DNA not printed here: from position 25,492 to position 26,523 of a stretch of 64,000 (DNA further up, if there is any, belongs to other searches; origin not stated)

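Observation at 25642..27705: Divergent gene pair in a lower-GC patch: PD-(D/E)xK-like protein plus AlbA_2/Schlafen-domain protein. Candidate uncharacterised defense module.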

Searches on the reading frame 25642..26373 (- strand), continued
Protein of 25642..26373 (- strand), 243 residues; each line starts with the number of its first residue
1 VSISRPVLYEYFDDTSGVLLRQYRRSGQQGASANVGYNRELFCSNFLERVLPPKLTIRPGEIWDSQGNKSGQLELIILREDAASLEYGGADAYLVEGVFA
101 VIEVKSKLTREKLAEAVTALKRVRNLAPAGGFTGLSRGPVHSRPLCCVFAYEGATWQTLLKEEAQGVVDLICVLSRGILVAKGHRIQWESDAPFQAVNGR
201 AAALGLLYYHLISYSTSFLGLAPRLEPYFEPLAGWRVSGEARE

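Call 71: find_encoding_contigs(protein=P0112, flank=5000, max_places=4)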
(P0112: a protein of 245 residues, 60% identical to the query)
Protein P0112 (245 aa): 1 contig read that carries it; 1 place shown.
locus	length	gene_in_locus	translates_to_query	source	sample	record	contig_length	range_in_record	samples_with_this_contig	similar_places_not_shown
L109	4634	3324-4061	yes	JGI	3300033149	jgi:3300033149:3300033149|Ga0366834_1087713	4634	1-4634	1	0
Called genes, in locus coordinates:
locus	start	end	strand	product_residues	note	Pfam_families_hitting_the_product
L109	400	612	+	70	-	-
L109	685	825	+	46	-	-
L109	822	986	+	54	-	-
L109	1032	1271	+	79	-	-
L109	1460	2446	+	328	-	PF01170:UPF0020 (faint), PF01555:N6_N4_Mtase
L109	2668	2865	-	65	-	PF05016:ParE_toxin (weak)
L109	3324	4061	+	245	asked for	PF20247:DUF6602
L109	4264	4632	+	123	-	?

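Call 85: search_solved_structures(query=A2, max_evalue=1, show_alignments=3)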
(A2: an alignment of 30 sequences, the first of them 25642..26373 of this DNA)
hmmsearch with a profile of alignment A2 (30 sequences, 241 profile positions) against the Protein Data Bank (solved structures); distinct sequences matched with E-value up to 1: 5.
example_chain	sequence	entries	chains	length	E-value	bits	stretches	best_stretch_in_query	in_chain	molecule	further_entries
7zgv_A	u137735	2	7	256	7.3e-15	58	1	6-131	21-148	Serratia NucC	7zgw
6uxf_A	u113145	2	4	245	4.6e-10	42.3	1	36-228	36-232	Vibrio meotecus sp. RC341 NucC | Vibrio metoecus sp. RC341 NucC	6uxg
6p7o_A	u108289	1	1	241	1.9e-08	36.9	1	36-231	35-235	E. coli MS115-1 NucC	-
6p7p_A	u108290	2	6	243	8.3e-08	34.9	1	36-231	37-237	E. coli MS115-1 NucC 2-241 | E. coli MS115-1 NucC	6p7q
6q1h_A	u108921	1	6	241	4.9e-07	32.3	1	36-231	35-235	Bacterial protein ORF C62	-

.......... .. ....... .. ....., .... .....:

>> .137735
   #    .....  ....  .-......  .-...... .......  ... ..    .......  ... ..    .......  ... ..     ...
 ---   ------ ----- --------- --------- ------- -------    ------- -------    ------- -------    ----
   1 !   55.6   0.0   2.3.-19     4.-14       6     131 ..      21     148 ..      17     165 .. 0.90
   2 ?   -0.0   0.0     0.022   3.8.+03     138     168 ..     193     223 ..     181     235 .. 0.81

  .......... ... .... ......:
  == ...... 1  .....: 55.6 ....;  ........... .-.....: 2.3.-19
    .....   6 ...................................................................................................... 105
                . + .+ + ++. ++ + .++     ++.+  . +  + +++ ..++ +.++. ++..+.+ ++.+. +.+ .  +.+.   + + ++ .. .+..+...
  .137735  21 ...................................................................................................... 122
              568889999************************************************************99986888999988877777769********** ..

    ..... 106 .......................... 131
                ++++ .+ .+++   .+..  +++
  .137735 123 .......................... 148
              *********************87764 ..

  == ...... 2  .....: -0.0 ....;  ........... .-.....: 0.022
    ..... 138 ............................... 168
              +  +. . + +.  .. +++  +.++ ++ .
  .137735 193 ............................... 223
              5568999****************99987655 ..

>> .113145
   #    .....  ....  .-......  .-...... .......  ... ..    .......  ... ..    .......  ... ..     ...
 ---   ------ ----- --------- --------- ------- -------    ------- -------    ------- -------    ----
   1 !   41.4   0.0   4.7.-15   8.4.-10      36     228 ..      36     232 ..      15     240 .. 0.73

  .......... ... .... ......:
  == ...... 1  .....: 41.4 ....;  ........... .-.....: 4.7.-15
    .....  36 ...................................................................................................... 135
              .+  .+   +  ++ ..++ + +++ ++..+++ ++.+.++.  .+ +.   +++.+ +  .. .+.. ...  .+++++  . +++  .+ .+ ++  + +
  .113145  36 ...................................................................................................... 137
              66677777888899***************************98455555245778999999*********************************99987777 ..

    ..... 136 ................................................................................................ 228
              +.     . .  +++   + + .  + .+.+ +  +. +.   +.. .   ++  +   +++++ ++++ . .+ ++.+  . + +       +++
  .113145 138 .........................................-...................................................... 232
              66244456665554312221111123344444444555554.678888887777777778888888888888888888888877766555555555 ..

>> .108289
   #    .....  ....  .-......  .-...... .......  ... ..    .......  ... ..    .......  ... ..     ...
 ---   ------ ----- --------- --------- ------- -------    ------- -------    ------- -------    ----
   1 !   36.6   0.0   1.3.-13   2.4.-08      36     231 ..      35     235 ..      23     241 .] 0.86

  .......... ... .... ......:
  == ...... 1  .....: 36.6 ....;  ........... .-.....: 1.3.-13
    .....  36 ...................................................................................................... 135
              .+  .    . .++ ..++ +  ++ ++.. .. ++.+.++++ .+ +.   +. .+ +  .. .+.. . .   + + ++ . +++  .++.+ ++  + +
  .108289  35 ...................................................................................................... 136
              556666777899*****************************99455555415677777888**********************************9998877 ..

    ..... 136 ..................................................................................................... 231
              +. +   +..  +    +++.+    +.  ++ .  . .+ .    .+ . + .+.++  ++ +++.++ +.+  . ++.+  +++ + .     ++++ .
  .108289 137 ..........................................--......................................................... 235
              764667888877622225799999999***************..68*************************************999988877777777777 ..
